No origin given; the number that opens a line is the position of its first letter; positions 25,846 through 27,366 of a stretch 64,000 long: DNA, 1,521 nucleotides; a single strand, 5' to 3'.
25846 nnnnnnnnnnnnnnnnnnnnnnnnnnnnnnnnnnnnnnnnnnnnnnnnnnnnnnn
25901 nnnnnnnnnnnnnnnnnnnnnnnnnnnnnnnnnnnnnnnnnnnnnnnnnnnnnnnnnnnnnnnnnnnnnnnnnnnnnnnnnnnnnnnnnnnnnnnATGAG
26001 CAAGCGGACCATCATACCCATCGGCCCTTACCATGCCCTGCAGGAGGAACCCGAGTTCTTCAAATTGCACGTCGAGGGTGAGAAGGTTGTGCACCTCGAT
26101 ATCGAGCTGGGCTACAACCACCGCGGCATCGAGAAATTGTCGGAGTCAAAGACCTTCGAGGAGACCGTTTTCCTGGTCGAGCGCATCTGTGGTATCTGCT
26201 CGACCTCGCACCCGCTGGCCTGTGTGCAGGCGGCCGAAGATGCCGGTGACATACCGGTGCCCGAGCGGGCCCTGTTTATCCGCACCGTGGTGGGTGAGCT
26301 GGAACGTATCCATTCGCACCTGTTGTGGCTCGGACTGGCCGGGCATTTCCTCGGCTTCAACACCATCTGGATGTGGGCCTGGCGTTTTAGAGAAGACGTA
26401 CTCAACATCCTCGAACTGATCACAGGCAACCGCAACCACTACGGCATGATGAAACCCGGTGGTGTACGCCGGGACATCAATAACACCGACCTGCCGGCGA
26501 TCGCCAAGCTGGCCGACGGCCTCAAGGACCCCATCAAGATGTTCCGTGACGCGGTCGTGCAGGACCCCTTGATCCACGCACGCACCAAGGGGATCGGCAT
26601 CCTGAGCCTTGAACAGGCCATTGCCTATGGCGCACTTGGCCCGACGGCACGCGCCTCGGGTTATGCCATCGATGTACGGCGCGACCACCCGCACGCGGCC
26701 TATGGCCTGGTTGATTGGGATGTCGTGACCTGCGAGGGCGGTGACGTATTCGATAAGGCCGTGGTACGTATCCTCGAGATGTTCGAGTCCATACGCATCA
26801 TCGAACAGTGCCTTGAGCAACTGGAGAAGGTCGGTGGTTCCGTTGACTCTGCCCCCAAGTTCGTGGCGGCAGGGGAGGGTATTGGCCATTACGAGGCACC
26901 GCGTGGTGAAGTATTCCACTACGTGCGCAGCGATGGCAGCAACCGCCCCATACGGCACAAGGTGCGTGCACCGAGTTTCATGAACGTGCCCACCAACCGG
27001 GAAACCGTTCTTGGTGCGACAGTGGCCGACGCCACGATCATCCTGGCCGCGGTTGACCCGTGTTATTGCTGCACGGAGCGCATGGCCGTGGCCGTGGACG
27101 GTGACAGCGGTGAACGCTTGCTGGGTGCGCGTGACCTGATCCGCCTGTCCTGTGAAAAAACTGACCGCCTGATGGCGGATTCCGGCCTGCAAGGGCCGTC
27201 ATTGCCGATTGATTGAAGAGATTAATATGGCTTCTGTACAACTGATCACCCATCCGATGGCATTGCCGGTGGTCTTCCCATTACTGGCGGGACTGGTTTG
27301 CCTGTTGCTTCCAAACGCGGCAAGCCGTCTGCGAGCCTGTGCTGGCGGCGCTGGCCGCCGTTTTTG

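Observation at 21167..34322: Chimeric operon: Mrp-embedded group-4 [NiFe]-hydrogenase headed by a group-3b-type HydB/HydG (AsrA/AsrB-like) NAD(P)H/FAD module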

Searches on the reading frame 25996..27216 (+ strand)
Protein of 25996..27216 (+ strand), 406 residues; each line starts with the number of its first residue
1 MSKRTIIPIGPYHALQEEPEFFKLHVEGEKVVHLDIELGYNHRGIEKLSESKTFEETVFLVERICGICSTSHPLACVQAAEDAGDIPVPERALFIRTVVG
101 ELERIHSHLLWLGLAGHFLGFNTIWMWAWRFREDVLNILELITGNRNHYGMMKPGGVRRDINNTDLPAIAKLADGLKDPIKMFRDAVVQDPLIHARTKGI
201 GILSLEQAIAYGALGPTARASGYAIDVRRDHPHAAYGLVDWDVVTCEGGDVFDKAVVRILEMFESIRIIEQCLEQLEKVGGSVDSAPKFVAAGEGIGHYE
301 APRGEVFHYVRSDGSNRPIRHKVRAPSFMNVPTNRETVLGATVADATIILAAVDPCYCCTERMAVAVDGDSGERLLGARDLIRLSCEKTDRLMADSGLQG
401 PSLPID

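Call 3: search_protein_families(library=pfam, proteins=[window:25996-27216:+])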
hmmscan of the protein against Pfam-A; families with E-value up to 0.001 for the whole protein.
window:25996-27216:+ (406 aa): 2 families
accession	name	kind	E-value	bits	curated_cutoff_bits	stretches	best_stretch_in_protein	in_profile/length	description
PF00346.24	Complex1_49kDa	-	5.3e-66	222.9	24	2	119-281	2-162/271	Respiratory-chain NADH dehydrogenase, 49 Kd subunit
PF00374.24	NiFeSe_Hases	-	9.4e-17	61.6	25.8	1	43-111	1-69/508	Nickel-dependent hydrogenase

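Call 5: search_protein_families(library=ncbifam, proteins=[window:25996-27216:+], max_evalue=0.00001)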
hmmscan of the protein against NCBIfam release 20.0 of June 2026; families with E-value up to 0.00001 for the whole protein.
window:25996-27216:+ (406 aa): 15 families
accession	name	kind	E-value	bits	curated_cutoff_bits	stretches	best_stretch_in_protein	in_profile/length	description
NF004739.1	PRK06075.1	equivalog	2.1e-91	306.6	360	2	7-278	3-274/384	NADH-quinone oxidoreductase subunit D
NF040602.1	F420_dehyd_FpoD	exception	3e-80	270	600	1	4-360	7-370/372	F420H2 dehydrogenase subunit FpoD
TIGR01962.1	NuoD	equivalog_domain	5.2e-80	269.2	459.35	2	5-285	3-282/386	NADH dehydrogenase (quinone) subunit D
NF008974.0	PRK12322.1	equivalog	8.9e-76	255.2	522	1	7-355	9-359/366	NADH-quinone oxidoreductase subunit D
NF009808.0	PRK13292.1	equivalog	5.1e-67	226.4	1156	2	4-277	407-680/791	NADH-quinone oxidoreductase subunit B/C/D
NF008728.0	PRK11742.1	equivalog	3.6e-57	194.1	840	1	9-277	219-487/598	NADH-quinone oxidoreductase subunit C/D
NF005649.0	PRK07415.1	equivalog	1.5e-51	175.7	583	1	4-277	10-284/394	NAD(P)H-quinone oxidoreductase subunit H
TIGR03295.1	frhA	equivalog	2.4e-25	89.3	392.5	2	43-164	41-169/412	coenzyme F420 hydrogenase subunit alpha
NF033181.1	NiFeSe_hydrog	equivalog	1.7e-16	60.2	600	1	25-111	21-106/507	nickel-dependent hydrogenase large subunit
NF045518.1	H2_NiFeSe_large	exception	1.6e-15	56.9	780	1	23-111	19-106/485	NiFeSe hydrogenase large subunit HysA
NF041785.2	VhuA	equivalog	5.4e-15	54.9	800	1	42-111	38-107/418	F420-non-reducing hydrogenase Vhu subunit A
NF040828.1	sulfhyd_ShyA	equivalog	7.2e-13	48.2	700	1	27-176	22-183/415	NAD(P)-dependent hydrogenase/sulfhydrogenase 2 subunit alpha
NF007778.0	PRK10467.1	equivalog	8.2e-12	44.2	969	1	37-110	33-106/567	hydrogenase 2 large subunit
NF007550.0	PRK10170.1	equivalog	2.1e-10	39.6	1101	1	26-111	37-122/597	Ni/Fe-hydrogenase large subunit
NF040832.1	sulfhyd_HydA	equivalog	5.3e-06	25.8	880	0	27-135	26-134/426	NADPH-dependent hydrogenase/sulfhydrogenase 1 subunit alpha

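Call 12: find_homologous_proteins(query=window:25996-27216:+, max_evalue=1e-30)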
Query window:25996-27216:+ (406 aa): 8000 proteins with E <= 1e-30 among 8000 candidates; the best 120 are listed.
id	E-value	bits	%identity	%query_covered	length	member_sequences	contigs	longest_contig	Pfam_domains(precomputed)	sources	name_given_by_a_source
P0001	6.0e-254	860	90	100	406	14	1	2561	PF00374.25,PF00346.25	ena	-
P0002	1.6e-253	859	90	100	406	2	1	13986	PF00374.25,PF00346.25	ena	-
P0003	3.3e-253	858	91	100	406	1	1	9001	PF00374.25,PF00346.25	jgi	-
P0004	4.4e-253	857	91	100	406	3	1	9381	PF00374.25,PF00346.25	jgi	-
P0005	1.8e-251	852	90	100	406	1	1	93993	PF00374.25,PF00346.25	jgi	-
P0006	1.9e-251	852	89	100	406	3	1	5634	PF00374.25,PF00346.25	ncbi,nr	ncbi:MAG: nickel-dependent hydrogenase large subunit [Gammaproteobacteria bacterium]|nr:nickel-depen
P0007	3.0e-251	851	90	100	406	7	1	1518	PF00374.25,PF00346.25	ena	-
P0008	1.6e-250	849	89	100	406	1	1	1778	PF00374.25,PF00346.25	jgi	-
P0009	1.1e-249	846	89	100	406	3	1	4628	PF00374.25,PF00346.25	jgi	-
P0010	4.7e-249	844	89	100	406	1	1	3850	PF00374.25,PF00346.25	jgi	-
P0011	6.5e-249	844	89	100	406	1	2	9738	PF00374.25,PF00346.25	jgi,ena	-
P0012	1.3e-248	843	90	100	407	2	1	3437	PF00374.25,PF00346.25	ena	-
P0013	2.2e-248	842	89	100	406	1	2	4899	PF00374.25,PF00346.25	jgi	jgi:NADH-quinone oxidoreductase subunit D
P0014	1.4e-247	839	89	99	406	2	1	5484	PF00374.25,PF00346.25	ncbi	-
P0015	1.8e-247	839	88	100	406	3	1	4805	PF00374.25,PF00346.25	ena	-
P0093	1.8e-220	750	79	100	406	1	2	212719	PF00374.25,PF00346.25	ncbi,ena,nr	ncbi:MAG: nickel-dependent hydrogenase large subunit [Kiloniellales bacterium]|nr:nickel-dependent h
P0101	2.8e-218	743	79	100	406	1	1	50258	PF00374.25,PF00346.25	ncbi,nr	ncbi:MAG: nickel-dependent hydrogenase large subunit [Verrucomicrobia bacterium]|nr:nickel-dependent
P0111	2.7e-216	736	77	100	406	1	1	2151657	PF00374.25,PF00346.25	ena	-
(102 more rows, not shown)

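Call 19: search_solved_structures(query=window:25996-27216:+, max_evalue=1e-10)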
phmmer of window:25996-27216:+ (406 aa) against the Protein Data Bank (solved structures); distinct sequences matched with E-value up to 1e-10: 79 (the best 60 are shown).
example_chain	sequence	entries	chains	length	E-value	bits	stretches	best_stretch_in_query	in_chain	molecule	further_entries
7z0s_E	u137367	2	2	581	1.6e-83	284.1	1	3-389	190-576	Formate hydrogenlyase subunit 5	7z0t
6cfw_L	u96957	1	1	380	5.5e-83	282.3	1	7-362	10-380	Membrane-bound hydrogenase subunit alpha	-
7q5y_B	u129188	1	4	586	2.3e-60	207.8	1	6-281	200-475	NADH-quinone oxidoreductase subunit C/D 2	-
2fug_4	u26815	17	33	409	2e-58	201.4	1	7-287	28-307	NADH-quinone oxidoreductase chain 4 | NADH-QUINONE OXIDOREDUCTASE SUBUNIT 4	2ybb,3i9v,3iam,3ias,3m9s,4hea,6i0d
6u8y_L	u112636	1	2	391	7.2e-51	176.5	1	9-357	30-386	NADH dehydrogenase subunit D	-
8e9g_D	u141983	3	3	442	4.4e-50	174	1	3-277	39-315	NADH-quinone oxidoreductase subunit D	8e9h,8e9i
9iho_D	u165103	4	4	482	5.7e-50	173.6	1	8-277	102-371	NUCM (49 kDa) subunit of mitochondrial NADH:ubiquinone oxidoreductase (Complex I)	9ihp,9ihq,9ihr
8ba0_D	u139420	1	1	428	2.3e-47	165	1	7-278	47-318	Complex I-49kD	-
8b9z_D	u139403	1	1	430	2.4e-47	164.9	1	7-278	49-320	Complex I-49kD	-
8esw_S2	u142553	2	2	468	3.4e-47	164.5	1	7-278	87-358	Complex I-49kD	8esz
6h8k_C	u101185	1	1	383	7.7e-47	163.3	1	8-277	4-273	NUCM protein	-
7eu3_H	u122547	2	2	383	8e-47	163.2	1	6-277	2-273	NAD(P)H-quinone oxidoreductase subunit H, chloroplastic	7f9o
6gcs_C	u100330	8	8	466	1e-46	162.8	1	7-277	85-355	49-KDA PROTEIN (NUCM) | Subunit NUCM of NADH:Ubiquinone Oxidoreductase (Complex I) | NUCM protein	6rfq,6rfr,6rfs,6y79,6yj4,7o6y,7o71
7wfg_H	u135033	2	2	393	5.9e-46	160.4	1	6-277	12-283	NAD(P)H-quinone oxidoreductase subunit H, chloroplastic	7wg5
7b0n_D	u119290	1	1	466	7.2e-46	160.1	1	7-277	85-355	NUCM protein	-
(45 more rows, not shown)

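Call 28: find_encoding_contigs(protein=window:25996-27216:+, flank=10000, max_places=4)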
Protein window:25996-27216:+ (406 aa): no gene with exactly this product is on record in the collection.

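Call 32: find_encoding_contigs(protein=P0005, flank=10000, max_places=2)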
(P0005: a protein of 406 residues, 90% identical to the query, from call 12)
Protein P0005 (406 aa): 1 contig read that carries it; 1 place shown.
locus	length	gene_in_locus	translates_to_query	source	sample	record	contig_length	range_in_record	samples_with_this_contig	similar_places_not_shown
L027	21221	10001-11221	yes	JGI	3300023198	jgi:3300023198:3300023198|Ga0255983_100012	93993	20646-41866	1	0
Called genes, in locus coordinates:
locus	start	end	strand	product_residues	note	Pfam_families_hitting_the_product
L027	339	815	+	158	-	PF04073:tRNA_edit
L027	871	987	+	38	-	-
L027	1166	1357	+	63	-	-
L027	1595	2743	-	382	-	PF00487:FA_desaturase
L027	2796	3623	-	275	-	PF00768:Peptidase_S11, PF13354:Beta-lactamase2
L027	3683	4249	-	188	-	PF17783:WHD_CvfB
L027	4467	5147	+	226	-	PF01564:Spermine_synth (weak)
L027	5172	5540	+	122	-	PF01155:HypA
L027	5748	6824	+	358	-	PF17179:Fer4_22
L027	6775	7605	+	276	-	PF00970:FAD_binding_6 (weak), PF00175:NAD_binding_1, PF10418:DHODB_Fe-S_bind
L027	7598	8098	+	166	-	PF13187:Fer4_9 (faint), PF00037:Fer4 (faint), PF13237:Fer4_10 (faint), PF12838:Fer4_7 (faint), PF13247:Fer4_11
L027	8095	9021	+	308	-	PF00146:NADHdh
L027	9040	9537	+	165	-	PF01058:Oxidored_q6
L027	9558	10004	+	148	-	PF00329:Complex1_30kDa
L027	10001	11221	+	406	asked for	PF00374:NiFeSe_Hases, PF00346:Complex1_49kDa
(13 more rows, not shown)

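Call 33: find_encoding_contigs(protein=P0111, flank=10000, max_places=2)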
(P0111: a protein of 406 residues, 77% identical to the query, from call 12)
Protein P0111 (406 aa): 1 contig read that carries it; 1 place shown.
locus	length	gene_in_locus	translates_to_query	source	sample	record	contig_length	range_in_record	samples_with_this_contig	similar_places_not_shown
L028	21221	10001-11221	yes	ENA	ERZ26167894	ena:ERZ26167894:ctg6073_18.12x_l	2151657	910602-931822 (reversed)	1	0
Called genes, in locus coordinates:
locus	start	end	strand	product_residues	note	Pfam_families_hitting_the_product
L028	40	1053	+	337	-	PF12706:Lactamase_B_2 (weak)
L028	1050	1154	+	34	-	-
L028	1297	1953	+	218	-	PF01738:DLH, PF12146:Hydrolase_4 (faint), PF20408:Abhydrolase_11 (weak)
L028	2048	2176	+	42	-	-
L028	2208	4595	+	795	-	PF01326:PPDK_N, PF00391:PEP-utilizers, PF02896:PEP-utilizers_C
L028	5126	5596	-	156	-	PF00027:cNMP_binding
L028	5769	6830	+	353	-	PF17179:Fer4_22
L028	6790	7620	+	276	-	PF00970:FAD_binding_6 (faint), PF00175:NAD_binding_1, PF10418:DHODB_Fe-S_bind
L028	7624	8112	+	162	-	PF13187:Fer4_9 (faint), PF13247:Fer4_11, PF12838:Fer4_7 (weak), PF00037:Fer4 (weak)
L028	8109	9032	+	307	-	PF00146:NADHdh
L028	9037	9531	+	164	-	PF01058:Oxidored_q6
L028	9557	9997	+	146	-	PF00329:Complex1_30kDa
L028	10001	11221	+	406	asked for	PF00374:NiFeSe_Hases, PF00346:Complex1_49kDa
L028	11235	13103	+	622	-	PF00662:Proton_antipo_N, PF00361:Proton_antipo_M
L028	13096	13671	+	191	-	PF13244:MbhD, PF20501:MbhE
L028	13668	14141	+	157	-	PF04039:MnhB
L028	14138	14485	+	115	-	PF00420:Oxidored_q2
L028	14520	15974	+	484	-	PF00662:Proton_antipo_N, PF10125:NADHdeh_related, PF00361:Proton_antipo_M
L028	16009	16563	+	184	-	PF01899:MNHE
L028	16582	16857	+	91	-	PF04066:MrpF_PhaF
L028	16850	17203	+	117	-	PF03334:PhaG_MnhG_YufB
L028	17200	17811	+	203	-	PF25160:LdpA_Fe-S-bd (faint), PF00037:Fer4 (weak), PF12797:Fer4_2 (weak), PF12837:Fer4_6 (faint), PF13237:Fer4_10 (weak), PF14697:Fer4_21 (weak), PF12838:Fer4_7, PF13187:Fer4_9 (weak)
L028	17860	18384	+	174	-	PF01750:HycI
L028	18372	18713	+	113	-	PF01155:HypA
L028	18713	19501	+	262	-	PF02492:cobW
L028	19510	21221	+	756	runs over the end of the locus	PF00708:Acylphosphatase, PF07503:zf-HYPF, PF01300:Sua5_yciO_yrdC, PF17788:HypF_C, PF22521:HypF_C_2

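Call 79: find_encoding_contigs(protein=P0093, flank=9000, max_places=1)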
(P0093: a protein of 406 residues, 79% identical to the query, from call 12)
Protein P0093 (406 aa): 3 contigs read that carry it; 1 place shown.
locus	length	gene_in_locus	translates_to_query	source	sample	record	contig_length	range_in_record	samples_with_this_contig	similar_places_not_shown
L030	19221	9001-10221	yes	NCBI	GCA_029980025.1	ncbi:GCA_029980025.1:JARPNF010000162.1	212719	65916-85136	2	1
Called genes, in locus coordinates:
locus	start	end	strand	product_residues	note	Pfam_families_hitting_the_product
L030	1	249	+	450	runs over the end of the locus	PF00390:malic, PF03949:Malic_M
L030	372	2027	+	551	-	PF00501:AMP-binding, PF13193:AMP-binding_C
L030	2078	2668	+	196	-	PF03266:NTPase_1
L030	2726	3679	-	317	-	PF00149:Metallophos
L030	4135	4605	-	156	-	PF00027:cNMP_binding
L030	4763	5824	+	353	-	PF17179:Fer4_22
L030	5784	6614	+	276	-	PF00175:NAD_binding_1, PF10418:DHODB_Fe-S_bind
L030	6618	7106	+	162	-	PF00037:Fer4 (faint), PF13187:Fer4_9 (faint), PF13247:Fer4_11, PF12838:Fer4_7 (weak)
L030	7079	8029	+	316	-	PF00146:NADHdh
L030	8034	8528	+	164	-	PF01058:Oxidored_q6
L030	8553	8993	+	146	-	PF00329:Complex1_30kDa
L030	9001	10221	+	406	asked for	PF00374:NiFeSe_Hases, PF00346:Complex1_49kDa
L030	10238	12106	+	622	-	PF00662:Proton_antipo_N, PF00361:Proton_antipo_M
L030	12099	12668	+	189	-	PF13244:MbhD, PF20501:MbhE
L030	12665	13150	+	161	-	PF04039:MnhB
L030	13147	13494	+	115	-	PF00420:Oxidored_q2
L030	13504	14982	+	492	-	PF00662:Proton_antipo_N (weak), PF10125:NADHdeh_related, PF00361:Proton_antipo_M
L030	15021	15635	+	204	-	PF01899:MNHE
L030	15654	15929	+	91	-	PF04066:MrpF_PhaF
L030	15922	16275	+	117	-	PF03334:PhaG_MnhG_YufB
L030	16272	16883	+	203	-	PF25160:LdpA_Fe-S-bd (faint), PF00037:Fer4 (weak), PF12797:Fer4_2 (weak), PF12837:Fer4_6 (weak), PF13237:Fer4_10 (weak), PF14697:Fer4_21, PF12838:Fer4_7, PF13187:Fer4_9 (weak)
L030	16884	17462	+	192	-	PF01750:HycI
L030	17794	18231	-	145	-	PF13442:Cytochrome_CBB3 (weak)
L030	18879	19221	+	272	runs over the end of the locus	PF04389:Peptidase_M28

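Call 80: find_encoding_contigs(protein=P0101, flank=9000, max_places=1)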
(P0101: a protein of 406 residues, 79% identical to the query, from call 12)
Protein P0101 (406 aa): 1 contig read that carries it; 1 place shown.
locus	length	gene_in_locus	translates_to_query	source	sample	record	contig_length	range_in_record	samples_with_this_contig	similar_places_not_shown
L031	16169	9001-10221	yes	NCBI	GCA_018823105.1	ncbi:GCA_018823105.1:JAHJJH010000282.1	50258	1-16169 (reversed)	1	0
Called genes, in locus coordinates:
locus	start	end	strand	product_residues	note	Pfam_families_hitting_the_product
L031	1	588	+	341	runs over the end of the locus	PF13187:Fer4_9 (faint), PF12838:Fer4_7 (faint), PF17179:Fer4_22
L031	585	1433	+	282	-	PF00970:FAD_binding_6, PF00175:NAD_binding_1, PF10418:DHODB_Fe-S_bind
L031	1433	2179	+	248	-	PF01058:Oxidored_q6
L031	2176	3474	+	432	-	PF00374:NiFeSe_Hases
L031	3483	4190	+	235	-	PF05635:23S_rRNA_IVP (weak)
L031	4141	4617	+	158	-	PF01750:HycI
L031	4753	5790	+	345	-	PF17179:Fer4_22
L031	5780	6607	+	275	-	PF00970:FAD_binding_6 (weak), PF00175:NAD_binding_1, PF10418:DHODB_Fe-S_bind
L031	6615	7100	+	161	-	PF12838:Fer4_7 (faint), PF13247:Fer4_11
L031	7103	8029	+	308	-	PF00146:NADHdh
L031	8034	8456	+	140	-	PF01058:Oxidored_q6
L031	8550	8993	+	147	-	PF00329:Complex1_30kDa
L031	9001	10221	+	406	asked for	PF00374:NiFeSe_Hases, PF00346:Complex1_49kDa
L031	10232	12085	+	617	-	PF00662:Proton_antipo_N (weak), PF00361:Proton_antipo_M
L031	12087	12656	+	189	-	PF13244:MbhD, PF20501:MbhE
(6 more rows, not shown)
